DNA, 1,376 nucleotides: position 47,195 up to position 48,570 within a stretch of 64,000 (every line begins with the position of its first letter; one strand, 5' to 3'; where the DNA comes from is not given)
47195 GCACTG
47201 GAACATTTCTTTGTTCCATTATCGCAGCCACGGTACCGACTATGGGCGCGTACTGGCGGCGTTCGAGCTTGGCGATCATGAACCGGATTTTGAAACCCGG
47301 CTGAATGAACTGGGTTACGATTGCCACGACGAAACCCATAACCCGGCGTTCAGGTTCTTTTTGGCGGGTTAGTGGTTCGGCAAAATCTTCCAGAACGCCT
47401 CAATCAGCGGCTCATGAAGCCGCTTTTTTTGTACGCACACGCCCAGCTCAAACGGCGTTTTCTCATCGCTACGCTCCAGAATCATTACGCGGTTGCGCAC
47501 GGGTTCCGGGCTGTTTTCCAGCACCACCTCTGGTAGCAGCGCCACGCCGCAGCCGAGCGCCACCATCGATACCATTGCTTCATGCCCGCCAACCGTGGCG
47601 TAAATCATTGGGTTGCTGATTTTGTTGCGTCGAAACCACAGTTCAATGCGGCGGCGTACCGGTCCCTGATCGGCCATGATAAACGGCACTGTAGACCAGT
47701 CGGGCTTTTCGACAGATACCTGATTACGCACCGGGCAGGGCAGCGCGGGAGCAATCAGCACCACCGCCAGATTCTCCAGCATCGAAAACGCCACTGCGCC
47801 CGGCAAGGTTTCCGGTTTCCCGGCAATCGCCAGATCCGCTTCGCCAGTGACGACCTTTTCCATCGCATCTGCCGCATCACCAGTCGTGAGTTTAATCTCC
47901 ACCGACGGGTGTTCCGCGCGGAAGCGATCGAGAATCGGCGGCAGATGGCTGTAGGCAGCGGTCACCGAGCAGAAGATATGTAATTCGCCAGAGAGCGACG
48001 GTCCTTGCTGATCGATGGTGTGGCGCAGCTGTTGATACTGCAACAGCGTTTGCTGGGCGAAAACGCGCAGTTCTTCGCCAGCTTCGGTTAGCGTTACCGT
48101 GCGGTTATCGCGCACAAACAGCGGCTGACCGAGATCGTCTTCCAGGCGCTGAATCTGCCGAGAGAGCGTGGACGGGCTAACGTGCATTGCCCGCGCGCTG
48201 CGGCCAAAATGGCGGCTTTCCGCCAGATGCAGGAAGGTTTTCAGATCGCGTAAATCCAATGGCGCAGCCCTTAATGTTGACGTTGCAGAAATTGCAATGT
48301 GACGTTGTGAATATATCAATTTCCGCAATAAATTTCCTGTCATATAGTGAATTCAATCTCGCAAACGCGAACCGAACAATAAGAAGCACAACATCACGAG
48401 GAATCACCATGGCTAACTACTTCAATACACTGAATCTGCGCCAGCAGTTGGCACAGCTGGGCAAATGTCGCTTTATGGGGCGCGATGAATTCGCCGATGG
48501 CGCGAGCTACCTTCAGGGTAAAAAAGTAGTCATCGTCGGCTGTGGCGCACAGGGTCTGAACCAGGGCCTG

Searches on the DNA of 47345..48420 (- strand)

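Call 3: search_dna_similar(query=window:47369-48420:-, collection=ecoli_genomes, mode=near, max_rows=15)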
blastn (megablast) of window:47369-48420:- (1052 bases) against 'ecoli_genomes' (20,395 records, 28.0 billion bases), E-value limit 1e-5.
Records with a match: 5431; places in all: 5437; records where one place covers at least 80% of the query: 5431.
Genomes with a match: 5425 of 5426; with a place that covers at least 80% of the query: 5425. Places per genome that has any: lowest 1, median 1, highest 2. On chromosomes: 5430 places; on plasmids: 7.
Best place of each record, by identity: >=99% 5; 95-99% 980; 90-95% 4438; 80-90% 8.
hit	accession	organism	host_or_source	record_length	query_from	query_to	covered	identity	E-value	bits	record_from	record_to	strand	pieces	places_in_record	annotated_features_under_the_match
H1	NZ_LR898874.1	Escherichia coli strain MSB1_4I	Homo sapiens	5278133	1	1052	100%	100.0%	0e+0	1943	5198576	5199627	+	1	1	ilvY: HTH-type transcriptional activator IlvY | ilvC: ketol-acid reductoisomerase | ilvA: threonine ammonia-lyase, biosynthetic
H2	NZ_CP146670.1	Escherichia coli strain MS 21-1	Homo sapiens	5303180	1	1052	100%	99.9%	0e+0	1938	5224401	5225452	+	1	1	ilvY: HTH-type transcriptional activator IlvY | ilvC: ketol-acid reductoisomerase | ilvA: threonine ammonia-lyase, biosynthetic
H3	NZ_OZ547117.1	Escherichia coli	Homo sapiens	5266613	1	1052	100%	99.9%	0e+0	1938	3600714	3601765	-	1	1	ilvY: HTH-type transcriptional activator IlvY | ilvC: ketol-acid reductoisomerase | ilvA: threonine ammonia-lyase, biosynthetic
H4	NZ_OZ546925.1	Escherichia coli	Homo sapiens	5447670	1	1052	100%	99.9%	0e+0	1938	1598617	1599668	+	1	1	ilvY: HTH-type transcriptional activator IlvY | ilvC: ketol-acid reductoisomerase | ilvA: threonine ammonia-lyase, biosynthetic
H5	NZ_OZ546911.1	Escherichia coli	Homo sapiens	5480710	1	1052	100%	99.9%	0e+0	1938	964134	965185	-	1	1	ilvY: HTH-type transcriptional activator IlvY | ilvC: ketol-acid reductoisomerase | ilvA: threonine ammonia-lyase, biosynthetic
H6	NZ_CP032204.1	Escherichia coli strain AR_0013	missing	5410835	1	1052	100%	96.9%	0e+0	1760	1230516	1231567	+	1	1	ilvY: HTH-type transcriptional activator IlvY | ilvC: ketol-acid reductoisomerase | ilvA: threonine ammonia-lyase, biosynthetic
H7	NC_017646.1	Escherichia coli O7:K1 str. CE10 strain CE10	Homo sapiens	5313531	1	1052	100%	96.9%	0e+0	1760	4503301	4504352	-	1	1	ilvY: HTH-type transcriptional activator IlvY | ilvC: ketol-acid reductoisomerase | ilvA: threonine ammonia-lyase, biosynthetic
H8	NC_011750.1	Escherichia coli IAI39 strain IAI39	-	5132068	1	1052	100%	96.9%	0e+0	1760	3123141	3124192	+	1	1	ilvY: HTH-type transcriptional activator IlvY | ilvC: ketol-acid reductoisomerase | ilvA: threonine ammonia-lyase, biosynthetic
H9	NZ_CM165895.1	Escherichia coli strain N32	Homo sapiens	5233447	1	1052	100%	96.9%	0e+0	1760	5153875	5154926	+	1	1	ilvY: HTH-type transcriptional activator IlvY | ilvC: ketol-acid reductoisomerase | ilvA: threonine ammonia-lyase, biosynthetic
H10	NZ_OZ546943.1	Escherichia coli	Homo sapiens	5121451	1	1052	100%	96.9%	0e+0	1760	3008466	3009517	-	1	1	ilvY: HTH-type transcriptional activator IlvY | ilvC: ketol-acid reductoisomerase | ilvA: threonine ammonia-lyase, biosynthetic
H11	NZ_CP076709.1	Escherichia coli O158:H23 strain CFIAFB20140388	missing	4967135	1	1052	100%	96.5%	0e+0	1738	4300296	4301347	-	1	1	ilvY: HTH-type transcriptional activator IlvY | ilvC: ketol-acid reductoisomerase | ilvA: threonine ammonia-lyase, biosynthetic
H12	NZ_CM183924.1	Escherichia coli strain GMF054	Homo sapiens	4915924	1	1052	100%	96.5%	0e+0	1738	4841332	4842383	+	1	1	ilvY: HTH-type transcriptional activator IlvY | ilvC: ketol-acid reductoisomerase | ilvA: threonine ammonia-lyase, biosynthetic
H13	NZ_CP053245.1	Escherichia coli strain SCU-485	Homo sapiens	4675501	1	1052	100%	96.3%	0e+0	1727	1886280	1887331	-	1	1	ilvY: HTH-type transcriptional activator IlvY | ilvC: ketol-acid reductoisomerase | ilvA: threonine ammonia-lyase, biosynthetic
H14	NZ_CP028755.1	Escherichia coli strain A20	Mexican long-nosed bat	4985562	1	1052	100%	96.3%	0e+0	1727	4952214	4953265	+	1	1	ilvY: HTH-type transcriptional activator IlvY | ilvC: ketol-acid reductoisomerase | ilvA: threonine ammonia-lyase, biosynthetic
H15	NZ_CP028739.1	Escherichia coli strain A36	Pseudomys apodemoides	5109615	1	1052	100%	96.3%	0e+0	1727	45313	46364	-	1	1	ilvY: HTH-type transcriptional activator IlvY | ilvC: ketol-acid reductoisomerase | ilvA: threonine ammonia-lyase, biosynthetic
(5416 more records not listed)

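Call 6: get_annotated_region(hit=H1, flank=1500)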
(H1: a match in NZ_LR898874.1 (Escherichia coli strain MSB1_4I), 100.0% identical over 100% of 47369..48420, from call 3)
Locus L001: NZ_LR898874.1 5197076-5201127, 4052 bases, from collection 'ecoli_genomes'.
description: Escherichia coli strain MSB1_4I isolate MSB1_4I chromosome 1, complete sequence
organism: Escherichia coli strain MSB1_4I (NCBI taxid 562)
replicon: chromosome; assembly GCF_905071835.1
host: Homo sapiens; source: rectal swab; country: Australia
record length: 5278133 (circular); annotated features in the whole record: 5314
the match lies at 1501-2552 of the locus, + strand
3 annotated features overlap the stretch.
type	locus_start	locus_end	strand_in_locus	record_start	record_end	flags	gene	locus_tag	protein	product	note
CDS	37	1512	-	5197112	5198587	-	ilvC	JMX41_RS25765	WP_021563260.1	ketol-acid reductoisomerase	-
CDS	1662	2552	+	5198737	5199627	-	ilvY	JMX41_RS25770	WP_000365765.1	HTH-type transcriptional activator IlvY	-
CDS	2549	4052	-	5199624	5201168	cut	ilvA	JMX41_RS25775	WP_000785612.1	threonine ammonia-lyase, biosynthetic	-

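Call 21: search_dna_similar(query=window:48223-48272:-, collection=ecoli_genomes, mode=near, max_rows=40, rows=spread, max_evalue=0.001)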
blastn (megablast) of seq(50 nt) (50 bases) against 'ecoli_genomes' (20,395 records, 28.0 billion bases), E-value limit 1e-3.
Records with a match: 5345; places in all: 5349; records where one place covers at least 80% of the query: 5339.
Genomes with a match: 5339 of 5426; with a place that covers at least 80% of the query: 5339. Places per genome that has any: lowest 1, median 1, highest 2. On chromosomes: 5342 places; on plasmids: 7.
Best place of each record, by identity: >=99% 3308; 95-99% 262; 90-95% 1775.
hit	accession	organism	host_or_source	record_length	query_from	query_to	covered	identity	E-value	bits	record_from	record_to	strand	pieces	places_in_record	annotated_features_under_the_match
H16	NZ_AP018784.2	Escherichia coli strain SK1144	-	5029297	1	50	100%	100.0%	5e-17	94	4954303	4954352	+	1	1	ilvY: HTH-type transcriptional activator IlvY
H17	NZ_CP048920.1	Escherichia coli strain SCU-101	Homo sapiens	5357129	1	50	100%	100.0%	5e-17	94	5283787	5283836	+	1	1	ilvY: HTH-type transcriptional activator IlvY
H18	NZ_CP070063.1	Escherichia coli strain FDAARGOS_1372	Homo sapiens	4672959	1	50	100%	100.0%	5e-17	94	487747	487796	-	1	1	ilvY: HTH-type transcriptional activator IlvY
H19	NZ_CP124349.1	Escherichia coli strain AVS0453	environmental-WWTP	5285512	1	50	100%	100.0%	5e-17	94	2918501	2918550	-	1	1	ilvY: HTH-type transcriptional activator IlvY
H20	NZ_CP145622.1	Escherichia coli strain S1-ESP-02-A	Homo sapiens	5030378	1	50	100%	100.0%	5e-17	94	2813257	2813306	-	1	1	ilvY: HTH-type transcriptional activator IlvY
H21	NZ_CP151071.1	Escherichia coli strain 22KM0354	Dog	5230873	1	50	100%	100.0%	5e-17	94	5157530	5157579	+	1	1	ilvY: HTH-type transcriptional activator IlvY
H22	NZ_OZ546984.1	Escherichia coli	Homo sapiens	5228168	1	50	100%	100.0%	5e-17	94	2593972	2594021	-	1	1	ilvY: HTH-type transcriptional activator IlvY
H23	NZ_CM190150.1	Escherichia coli strain 21319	Homo sapiens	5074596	1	50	100%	100.0%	5e-17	94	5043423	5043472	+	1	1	ilvY: HTH-type transcriptional activator IlvY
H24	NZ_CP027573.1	Escherichia coli strain 2013C-4081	missing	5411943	2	50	98%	100.0%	2e-16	92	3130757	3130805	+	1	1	ilvY: HTH-type transcriptional activator IlvY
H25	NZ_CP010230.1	Escherichia coli strain S21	not applicable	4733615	2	50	98%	100.0%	2e-16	92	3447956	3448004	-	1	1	ilvY: HTH-type transcriptional activator IlvY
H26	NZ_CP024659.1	Escherichia coli strain RM9872-C1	cattle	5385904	2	50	98%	100.0%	2e-16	92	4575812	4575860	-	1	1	ilvY: HTH-type transcriptional activator IlvY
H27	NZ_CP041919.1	Escherichia coli strain Ec40743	Homo sapiens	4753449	2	50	98%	100.0%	2e-16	92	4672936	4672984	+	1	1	ilvY: HTH-type transcriptional activator IlvY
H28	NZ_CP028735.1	Escherichia coli strain A41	Antechinus bellus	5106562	2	50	98%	100.0%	2e-16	92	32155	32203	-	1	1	ilvY: HTH-type transcriptional activator IlvY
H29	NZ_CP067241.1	Escherichia coli strain P19_598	surface water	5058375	2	50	98%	100.0%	2e-16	92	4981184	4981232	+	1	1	ilvY: HTH-type transcriptional activator IlvY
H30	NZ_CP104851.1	Escherichia coli strain GYX208DH4E-2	Environment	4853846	2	50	98%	100.0%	2e-16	92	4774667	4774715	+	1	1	ilvY: HTH-type transcriptional activator IlvY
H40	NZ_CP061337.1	Escherichia coli strain M11957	Homo sapiens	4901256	2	50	98%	98.0%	8e-15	86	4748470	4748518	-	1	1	ilvY: HTH-type transcriptional activator IlvY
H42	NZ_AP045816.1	Escherichia coli strain 23CRST046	Homo sapiens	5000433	5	50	92%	100.0%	8e-15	86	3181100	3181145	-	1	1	ilvY: HTH-type transcriptional activator IlvY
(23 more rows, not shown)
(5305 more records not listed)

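Call 41: get_annotated_region(hit=H24, flank=120)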
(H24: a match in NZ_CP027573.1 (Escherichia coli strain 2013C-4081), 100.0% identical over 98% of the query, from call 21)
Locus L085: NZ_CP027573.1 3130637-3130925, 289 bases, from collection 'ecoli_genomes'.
description: Escherichia coli strain 2013C-4081 chromosome, complete genome
organism: Escherichia coli strain 2013C-4081 (NCBI taxid 562)
replicon: chromosome; assembly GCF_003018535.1
host: missing; source: stool; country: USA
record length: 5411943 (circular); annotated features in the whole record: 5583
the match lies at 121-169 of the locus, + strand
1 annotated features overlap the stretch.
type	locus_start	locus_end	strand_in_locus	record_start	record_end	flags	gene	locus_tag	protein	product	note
CDS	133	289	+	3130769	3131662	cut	ilvY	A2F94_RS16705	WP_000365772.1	HTH-type transcriptional activator IlvY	-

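Call 42: get_annotated_region(hit=H40, flank=120)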
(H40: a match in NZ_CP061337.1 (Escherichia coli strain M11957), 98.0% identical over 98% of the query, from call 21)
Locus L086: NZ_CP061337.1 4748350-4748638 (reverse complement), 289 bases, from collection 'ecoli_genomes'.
description: Escherichia coli strain M11957 chromosome, complete genome
organism: Escherichia coli strain M11957 (NCBI taxid 562)
replicon: chromosome; assembly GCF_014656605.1
host: Homo sapiens; source: feces; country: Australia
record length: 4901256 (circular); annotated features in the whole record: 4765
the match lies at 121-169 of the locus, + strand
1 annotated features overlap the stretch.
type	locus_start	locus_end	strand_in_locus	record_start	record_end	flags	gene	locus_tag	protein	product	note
CDS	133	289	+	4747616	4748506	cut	ilvY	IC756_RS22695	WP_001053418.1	HTH-type transcriptional activator IlvY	-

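Call 43: get_annotated_region(hit=H42, flank=120)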
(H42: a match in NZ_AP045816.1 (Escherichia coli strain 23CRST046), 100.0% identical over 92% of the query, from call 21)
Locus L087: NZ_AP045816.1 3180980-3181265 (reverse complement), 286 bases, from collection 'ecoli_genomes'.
description: Escherichia coli strain 23CRST046 chromosome, complete genome
organism: Escherichia coli strain 23CRST046 (NCBI taxid 562)
replicon: chromosome; assembly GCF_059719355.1
host: Homo sapiens; source: feces; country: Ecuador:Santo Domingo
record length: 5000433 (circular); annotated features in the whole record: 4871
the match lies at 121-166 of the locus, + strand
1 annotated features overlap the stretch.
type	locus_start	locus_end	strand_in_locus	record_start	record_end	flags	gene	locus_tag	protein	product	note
CDS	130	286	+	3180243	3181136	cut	ilvY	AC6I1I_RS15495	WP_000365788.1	HTH-type transcriptional activator IlvY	-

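Call 66: search_dna_similar(query=window:47345-47400:-, collection=ecoli_genomes, mode=near, max_rows=12, rows=spread, max_evalue=0.001)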
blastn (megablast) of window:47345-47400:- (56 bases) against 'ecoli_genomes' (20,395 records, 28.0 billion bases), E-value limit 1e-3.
Records with a match: 4502; places in all: 4506; records where one place covers at least 80% of the query: 1445.
Genomes with a match: 4502 of 5426; with a place that covers at least 80% of the query: 1445. Places per genome that has any: lowest 1, median 1, highest 2. On chromosomes: 4506 places; on plasmids: 0.
Best place of each record, by identity: >=99% 3405; 95-99% 1097.
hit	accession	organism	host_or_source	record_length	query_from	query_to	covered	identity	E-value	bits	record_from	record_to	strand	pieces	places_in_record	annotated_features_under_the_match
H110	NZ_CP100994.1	Escherichia coli strain ET201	Hoplobatrachus rugulosus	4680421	1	56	100%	100.0%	3e-5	108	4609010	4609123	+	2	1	ilvY: HTH-type transcriptional activator IlvY | ilvA: threonine ammonia-lyase, biosynthetic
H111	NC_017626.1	Escherichia coli 042 strain 042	-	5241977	1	56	100%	98.2%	1e-18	99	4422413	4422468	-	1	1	ilvY: HTH-type transcriptional activator IlvY | ilvA: threonine ammonia-lyase, biosynthetic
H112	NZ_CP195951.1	Escherichia coli strain E1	Raw wastewater influent sample from the ...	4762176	1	56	100%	98.2%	1e-18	99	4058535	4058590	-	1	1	ilvY: HTH-type transcriptional activator IlvY | ilvA: threonine ammonia-lyase, biosynthetic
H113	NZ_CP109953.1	Escherichia coli strain NC22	duck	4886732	3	56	96%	98.1%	2e-17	95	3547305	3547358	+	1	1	ilvY: HTH-type transcriptional activator IlvY | ilvA: threonine ammonia-lyase, biosynthetic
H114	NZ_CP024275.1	Escherichia coli O6:H16 strain M9682-C1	missing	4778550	29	56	50%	100.0%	9e-5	53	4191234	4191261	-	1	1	ilvA: threonine ammonia-lyase, biosynthetic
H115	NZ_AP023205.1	Escherichia coli strain TUM18781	Homo sapiens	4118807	29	56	50%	100.0%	9e-5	53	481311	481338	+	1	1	ilvA: threonine ammonia-lyase, biosynthetic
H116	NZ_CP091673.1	Escherichia coli strain KKo009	river water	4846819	29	56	50%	100.0%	9e-5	53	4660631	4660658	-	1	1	ilvA: threonine ammonia-lyase, biosynthetic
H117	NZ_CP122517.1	Escherichia coli strain MY1-8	Waterfowl manure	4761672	29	56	50%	100.0%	9e-5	53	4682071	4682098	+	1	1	ilvA: threonine ammonia-lyase, biosynthetic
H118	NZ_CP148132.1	Escherichia coli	missing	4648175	29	56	50%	100.0%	9e-5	53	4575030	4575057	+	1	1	ilvA: threonine ammonia-lyase, biosynthetic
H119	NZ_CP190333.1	Escherichia coli strain EC17CM13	chicken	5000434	29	56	50%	100.0%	9e-5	53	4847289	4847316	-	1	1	ilvA: threonine ammonia-lyase, biosynthetic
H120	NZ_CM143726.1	Escherichia coli strain CFIAFB20190172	food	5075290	29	56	50%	100.0%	9e-5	53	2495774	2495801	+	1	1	ilvA: threonine ammonia-lyase, biosynthetic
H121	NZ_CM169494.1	Escherichia coli strain EC07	Homo sapiens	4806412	29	56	50%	100.0%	9e-5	53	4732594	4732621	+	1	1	ilvA: threonine ammonia-lyase, biosynthetic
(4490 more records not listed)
